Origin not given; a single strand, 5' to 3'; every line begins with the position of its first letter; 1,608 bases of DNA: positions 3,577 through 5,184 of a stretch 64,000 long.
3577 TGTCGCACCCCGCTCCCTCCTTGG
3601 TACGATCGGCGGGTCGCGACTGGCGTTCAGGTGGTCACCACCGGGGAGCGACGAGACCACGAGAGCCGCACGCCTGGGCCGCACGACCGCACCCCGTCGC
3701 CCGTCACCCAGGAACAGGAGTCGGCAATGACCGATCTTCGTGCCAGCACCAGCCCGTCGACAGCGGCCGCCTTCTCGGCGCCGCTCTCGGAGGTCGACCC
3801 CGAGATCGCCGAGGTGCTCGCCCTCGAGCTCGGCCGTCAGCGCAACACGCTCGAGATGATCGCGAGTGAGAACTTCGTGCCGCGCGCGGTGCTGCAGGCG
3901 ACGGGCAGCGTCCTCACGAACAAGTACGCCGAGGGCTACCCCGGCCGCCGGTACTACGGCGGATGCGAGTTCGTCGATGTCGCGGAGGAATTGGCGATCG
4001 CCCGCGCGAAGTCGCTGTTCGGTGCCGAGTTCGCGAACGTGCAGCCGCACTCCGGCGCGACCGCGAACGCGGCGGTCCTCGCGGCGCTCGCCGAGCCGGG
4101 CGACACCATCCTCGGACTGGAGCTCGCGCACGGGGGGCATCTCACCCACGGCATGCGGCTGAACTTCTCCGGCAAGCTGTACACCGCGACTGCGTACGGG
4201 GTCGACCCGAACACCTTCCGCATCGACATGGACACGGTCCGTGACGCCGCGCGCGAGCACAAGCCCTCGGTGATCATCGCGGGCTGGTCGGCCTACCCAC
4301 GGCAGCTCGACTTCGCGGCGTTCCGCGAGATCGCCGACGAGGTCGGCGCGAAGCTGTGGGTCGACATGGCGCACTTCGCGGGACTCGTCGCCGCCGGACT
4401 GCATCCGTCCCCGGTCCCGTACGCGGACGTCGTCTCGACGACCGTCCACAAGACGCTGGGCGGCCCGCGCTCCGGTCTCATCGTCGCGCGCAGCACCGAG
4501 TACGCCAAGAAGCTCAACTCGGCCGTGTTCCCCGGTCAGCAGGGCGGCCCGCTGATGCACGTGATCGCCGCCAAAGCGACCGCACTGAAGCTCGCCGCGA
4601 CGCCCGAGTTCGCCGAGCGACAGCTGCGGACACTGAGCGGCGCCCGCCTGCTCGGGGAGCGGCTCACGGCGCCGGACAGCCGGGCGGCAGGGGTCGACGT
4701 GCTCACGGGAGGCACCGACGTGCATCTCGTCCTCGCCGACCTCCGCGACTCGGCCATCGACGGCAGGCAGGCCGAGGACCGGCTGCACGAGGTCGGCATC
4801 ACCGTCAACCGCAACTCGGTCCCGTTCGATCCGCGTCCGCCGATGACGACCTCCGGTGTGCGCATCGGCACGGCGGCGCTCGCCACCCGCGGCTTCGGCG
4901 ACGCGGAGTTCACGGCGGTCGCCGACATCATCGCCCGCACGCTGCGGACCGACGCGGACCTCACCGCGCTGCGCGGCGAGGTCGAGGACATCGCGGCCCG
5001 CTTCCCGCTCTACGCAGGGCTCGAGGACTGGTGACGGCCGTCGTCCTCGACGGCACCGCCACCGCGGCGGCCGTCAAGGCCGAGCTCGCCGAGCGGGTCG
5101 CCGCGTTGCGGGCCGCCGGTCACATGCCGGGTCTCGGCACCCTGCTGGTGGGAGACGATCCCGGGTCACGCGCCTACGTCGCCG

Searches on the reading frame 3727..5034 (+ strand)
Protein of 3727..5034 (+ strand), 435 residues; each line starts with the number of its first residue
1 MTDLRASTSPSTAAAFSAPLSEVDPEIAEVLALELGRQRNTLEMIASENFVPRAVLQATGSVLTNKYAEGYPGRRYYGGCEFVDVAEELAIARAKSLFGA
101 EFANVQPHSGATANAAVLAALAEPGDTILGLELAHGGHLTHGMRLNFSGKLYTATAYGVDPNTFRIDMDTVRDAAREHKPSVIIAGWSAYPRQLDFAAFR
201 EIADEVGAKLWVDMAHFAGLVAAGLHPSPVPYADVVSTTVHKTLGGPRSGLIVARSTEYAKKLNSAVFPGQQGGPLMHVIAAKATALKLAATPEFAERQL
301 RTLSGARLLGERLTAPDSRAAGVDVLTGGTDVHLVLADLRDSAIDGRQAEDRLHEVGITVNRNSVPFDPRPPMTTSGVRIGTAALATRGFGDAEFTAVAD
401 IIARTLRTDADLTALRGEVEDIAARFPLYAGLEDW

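Call 38: find_encoding_contigs(protein=P0251, flank=10000, max_places=5)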
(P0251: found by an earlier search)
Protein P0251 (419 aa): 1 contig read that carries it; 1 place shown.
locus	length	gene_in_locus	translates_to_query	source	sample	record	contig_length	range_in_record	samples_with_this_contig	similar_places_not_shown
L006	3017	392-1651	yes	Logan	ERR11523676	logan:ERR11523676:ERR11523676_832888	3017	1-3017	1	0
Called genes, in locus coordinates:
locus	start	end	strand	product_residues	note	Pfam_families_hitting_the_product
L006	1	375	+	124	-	?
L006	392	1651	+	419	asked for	PF00232:Glyco_hydro_1, PF02449:Glyco_hydro_42 (weak)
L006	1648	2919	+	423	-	PF00232:Glyco_hydro_1, PF02449:Glyco_hydro_42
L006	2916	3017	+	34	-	?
